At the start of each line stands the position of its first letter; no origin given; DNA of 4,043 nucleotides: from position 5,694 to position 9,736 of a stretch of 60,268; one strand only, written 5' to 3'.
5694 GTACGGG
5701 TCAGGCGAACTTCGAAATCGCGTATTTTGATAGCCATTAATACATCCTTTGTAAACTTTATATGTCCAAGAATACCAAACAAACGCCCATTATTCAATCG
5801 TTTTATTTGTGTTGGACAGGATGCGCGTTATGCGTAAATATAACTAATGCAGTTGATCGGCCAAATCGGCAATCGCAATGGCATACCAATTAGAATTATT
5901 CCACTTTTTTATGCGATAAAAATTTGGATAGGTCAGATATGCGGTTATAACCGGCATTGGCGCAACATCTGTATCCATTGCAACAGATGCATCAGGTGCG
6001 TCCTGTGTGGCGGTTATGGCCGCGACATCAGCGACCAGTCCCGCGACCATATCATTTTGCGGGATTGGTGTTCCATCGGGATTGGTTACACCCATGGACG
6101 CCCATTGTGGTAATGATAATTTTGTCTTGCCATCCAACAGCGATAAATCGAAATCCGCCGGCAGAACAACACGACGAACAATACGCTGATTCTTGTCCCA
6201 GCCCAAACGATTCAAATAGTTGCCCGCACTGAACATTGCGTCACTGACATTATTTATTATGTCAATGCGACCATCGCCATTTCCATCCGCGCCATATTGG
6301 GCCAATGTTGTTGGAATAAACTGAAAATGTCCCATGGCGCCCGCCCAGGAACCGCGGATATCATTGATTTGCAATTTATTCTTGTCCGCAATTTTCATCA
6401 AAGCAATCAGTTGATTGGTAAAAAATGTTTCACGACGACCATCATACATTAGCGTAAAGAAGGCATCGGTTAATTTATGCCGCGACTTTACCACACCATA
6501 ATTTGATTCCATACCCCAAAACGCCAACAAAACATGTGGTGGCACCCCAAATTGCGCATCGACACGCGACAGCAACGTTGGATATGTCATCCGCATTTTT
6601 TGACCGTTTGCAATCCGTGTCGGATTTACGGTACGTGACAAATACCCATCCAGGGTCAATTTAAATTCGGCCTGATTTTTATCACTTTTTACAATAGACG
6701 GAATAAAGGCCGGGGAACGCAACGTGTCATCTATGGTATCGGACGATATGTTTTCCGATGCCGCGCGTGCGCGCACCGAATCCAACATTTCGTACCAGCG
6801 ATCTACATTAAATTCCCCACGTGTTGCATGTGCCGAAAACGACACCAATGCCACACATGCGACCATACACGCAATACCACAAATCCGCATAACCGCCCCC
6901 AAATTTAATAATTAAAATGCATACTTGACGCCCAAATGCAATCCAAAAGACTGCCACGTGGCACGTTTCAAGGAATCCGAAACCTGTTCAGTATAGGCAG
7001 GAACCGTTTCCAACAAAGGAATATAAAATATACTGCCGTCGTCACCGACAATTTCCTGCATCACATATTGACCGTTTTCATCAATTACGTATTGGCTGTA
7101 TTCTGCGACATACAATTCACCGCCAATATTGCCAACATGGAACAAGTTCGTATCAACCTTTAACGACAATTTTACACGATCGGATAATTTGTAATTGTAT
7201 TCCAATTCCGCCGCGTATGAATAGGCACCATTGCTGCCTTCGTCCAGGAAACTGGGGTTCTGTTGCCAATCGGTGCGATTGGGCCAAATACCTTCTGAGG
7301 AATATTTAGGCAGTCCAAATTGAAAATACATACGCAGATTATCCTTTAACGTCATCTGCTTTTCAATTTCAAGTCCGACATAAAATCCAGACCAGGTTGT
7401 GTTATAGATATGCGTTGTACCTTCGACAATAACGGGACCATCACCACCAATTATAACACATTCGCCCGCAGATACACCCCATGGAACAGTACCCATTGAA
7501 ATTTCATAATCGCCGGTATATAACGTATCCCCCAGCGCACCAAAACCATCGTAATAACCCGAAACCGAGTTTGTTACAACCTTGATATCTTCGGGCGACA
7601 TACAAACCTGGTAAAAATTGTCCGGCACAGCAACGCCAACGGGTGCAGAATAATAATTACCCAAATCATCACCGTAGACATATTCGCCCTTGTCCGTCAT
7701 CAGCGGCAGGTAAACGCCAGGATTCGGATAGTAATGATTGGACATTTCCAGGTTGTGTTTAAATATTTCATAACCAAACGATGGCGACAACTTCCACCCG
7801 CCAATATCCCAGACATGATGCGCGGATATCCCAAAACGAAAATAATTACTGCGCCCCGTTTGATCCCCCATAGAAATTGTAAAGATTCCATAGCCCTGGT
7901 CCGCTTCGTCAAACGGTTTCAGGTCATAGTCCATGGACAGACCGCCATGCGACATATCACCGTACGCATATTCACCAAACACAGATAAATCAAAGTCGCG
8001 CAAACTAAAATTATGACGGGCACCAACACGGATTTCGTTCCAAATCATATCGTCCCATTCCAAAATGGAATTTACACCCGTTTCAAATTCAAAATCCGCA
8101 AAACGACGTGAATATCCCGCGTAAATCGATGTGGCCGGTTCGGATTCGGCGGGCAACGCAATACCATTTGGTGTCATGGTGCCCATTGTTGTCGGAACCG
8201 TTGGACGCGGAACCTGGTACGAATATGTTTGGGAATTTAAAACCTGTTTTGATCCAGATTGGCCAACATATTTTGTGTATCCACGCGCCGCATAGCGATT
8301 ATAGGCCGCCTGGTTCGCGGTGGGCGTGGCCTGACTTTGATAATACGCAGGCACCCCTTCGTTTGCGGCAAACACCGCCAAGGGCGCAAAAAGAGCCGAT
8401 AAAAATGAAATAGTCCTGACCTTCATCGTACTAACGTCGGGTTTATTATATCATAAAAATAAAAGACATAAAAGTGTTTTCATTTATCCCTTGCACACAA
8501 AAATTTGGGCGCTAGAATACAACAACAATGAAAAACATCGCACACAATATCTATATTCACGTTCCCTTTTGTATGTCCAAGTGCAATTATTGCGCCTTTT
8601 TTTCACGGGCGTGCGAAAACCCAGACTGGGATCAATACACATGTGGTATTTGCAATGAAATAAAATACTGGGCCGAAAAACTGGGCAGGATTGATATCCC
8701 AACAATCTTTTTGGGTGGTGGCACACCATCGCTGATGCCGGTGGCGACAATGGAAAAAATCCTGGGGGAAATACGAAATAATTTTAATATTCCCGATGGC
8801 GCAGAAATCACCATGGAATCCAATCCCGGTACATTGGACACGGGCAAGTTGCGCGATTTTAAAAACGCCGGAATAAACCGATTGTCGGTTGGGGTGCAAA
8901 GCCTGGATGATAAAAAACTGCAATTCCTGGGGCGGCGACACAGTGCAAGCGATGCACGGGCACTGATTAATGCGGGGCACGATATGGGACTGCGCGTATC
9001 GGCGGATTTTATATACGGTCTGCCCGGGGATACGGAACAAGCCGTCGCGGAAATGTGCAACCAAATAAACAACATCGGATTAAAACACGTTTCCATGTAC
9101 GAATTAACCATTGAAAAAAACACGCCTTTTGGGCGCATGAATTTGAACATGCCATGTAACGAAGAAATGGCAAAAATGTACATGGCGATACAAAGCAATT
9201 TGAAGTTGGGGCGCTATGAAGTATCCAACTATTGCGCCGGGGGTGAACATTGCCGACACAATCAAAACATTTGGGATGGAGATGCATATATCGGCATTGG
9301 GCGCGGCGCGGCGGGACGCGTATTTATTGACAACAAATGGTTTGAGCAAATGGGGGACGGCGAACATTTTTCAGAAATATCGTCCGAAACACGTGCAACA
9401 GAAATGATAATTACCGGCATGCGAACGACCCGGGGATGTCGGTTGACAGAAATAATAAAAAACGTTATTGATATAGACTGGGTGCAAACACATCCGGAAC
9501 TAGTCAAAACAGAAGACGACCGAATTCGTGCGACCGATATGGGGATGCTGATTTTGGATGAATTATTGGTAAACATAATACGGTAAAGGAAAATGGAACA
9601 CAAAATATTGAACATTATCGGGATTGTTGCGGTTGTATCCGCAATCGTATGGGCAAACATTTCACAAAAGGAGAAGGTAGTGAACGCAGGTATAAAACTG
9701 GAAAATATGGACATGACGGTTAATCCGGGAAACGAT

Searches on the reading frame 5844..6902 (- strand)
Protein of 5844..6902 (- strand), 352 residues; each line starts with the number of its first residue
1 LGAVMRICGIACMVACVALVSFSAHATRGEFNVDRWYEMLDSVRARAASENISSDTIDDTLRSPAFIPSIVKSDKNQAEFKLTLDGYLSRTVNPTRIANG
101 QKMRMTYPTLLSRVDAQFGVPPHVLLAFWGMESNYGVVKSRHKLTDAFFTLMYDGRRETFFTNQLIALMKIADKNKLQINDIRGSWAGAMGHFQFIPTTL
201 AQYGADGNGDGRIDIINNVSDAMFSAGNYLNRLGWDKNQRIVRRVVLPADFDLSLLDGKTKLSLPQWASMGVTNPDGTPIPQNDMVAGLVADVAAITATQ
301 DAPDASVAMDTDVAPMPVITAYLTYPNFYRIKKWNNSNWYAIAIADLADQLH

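Call 7: search_protein_families(library=pfam, proteins=[window:5844-6902:-], max_evalue=0.001)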
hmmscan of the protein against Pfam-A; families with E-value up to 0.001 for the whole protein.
window:5844-6902:- (352 aa): 1 family
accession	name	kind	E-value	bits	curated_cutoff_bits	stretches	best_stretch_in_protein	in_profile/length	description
PF13406.11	SLT_2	-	8.2e-88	294.8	24.3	1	38-349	4-292/292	Transglycosylase SLT domain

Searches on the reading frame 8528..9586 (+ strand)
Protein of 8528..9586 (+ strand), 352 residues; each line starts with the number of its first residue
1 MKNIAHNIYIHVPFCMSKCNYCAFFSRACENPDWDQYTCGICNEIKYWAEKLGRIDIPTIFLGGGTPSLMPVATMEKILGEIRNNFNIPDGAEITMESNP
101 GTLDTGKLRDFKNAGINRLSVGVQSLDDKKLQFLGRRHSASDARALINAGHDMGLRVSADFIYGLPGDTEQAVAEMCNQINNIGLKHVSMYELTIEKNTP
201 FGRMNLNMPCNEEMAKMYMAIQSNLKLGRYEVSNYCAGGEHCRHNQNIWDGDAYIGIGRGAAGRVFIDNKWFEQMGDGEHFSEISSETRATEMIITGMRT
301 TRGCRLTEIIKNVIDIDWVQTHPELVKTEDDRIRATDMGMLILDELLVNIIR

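Call 7: search_protein_families(library=pfam, proteins=[window:8528-9586:+], max_evalue=0.001)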
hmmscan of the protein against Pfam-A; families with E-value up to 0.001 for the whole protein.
window:8528-9586:+ (352 aa): 1 family
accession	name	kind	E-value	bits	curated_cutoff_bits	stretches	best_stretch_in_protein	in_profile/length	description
PF04055.27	Radical_SAM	-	3.2e-27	96.2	29.5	1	9-179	1-165/166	Radical SAM superfamily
